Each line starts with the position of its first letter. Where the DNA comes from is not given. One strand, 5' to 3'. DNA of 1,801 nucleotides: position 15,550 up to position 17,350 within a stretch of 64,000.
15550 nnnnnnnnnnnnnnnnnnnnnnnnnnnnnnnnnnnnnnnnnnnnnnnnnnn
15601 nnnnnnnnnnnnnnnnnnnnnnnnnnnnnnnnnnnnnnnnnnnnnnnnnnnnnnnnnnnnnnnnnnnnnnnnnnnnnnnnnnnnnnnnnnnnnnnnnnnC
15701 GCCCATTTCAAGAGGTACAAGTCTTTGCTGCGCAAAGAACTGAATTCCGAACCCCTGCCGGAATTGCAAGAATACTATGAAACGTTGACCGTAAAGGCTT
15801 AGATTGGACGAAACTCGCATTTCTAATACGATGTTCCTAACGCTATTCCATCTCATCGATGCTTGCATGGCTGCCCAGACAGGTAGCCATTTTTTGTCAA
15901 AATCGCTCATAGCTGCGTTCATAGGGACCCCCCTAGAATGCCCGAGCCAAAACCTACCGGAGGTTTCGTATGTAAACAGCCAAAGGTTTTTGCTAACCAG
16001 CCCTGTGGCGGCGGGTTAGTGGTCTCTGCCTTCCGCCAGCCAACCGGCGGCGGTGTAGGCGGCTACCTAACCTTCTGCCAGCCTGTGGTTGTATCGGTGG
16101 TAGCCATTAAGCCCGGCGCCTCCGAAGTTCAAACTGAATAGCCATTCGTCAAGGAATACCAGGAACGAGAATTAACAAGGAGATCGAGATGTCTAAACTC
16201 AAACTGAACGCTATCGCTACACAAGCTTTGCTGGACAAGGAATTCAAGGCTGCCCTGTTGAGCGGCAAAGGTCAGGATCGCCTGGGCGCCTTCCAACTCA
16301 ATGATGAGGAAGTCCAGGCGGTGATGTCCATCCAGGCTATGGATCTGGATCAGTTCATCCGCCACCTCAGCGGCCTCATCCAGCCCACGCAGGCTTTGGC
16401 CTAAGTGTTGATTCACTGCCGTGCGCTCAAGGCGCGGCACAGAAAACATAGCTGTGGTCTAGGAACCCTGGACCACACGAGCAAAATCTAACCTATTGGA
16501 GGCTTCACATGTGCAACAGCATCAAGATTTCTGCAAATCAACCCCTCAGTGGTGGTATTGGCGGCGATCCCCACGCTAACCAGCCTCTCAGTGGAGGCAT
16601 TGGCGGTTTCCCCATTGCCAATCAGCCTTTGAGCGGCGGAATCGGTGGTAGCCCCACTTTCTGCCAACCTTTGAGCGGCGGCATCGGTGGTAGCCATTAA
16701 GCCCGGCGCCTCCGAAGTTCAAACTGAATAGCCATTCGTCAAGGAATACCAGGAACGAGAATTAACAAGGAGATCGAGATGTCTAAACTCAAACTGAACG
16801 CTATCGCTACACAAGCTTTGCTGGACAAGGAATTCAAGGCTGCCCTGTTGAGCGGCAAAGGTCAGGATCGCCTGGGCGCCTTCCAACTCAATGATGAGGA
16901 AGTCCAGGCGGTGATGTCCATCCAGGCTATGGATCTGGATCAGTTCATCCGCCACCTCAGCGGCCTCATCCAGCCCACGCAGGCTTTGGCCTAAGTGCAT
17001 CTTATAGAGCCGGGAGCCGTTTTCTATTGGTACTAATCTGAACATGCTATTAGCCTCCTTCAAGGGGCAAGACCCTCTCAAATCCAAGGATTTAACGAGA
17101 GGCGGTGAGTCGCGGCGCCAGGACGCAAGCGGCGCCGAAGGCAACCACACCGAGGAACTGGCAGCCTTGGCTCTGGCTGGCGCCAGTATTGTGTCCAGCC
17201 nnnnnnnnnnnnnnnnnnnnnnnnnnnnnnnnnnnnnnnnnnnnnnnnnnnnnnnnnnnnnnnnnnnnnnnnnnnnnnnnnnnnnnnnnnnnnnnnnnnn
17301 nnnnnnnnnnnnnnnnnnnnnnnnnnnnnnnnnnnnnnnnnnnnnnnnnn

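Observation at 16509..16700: Leaderless 63-aa peptide with four tandem [variable 5-mer]-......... units whose DNA copies differ only synonymously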

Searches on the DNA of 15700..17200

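Call 34: search_rna_families(source=window, start=15700, end=17200, threshold=evalue, max_evalue=1)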
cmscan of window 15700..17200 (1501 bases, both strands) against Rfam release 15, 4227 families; matches with E-value up to 1: 0.
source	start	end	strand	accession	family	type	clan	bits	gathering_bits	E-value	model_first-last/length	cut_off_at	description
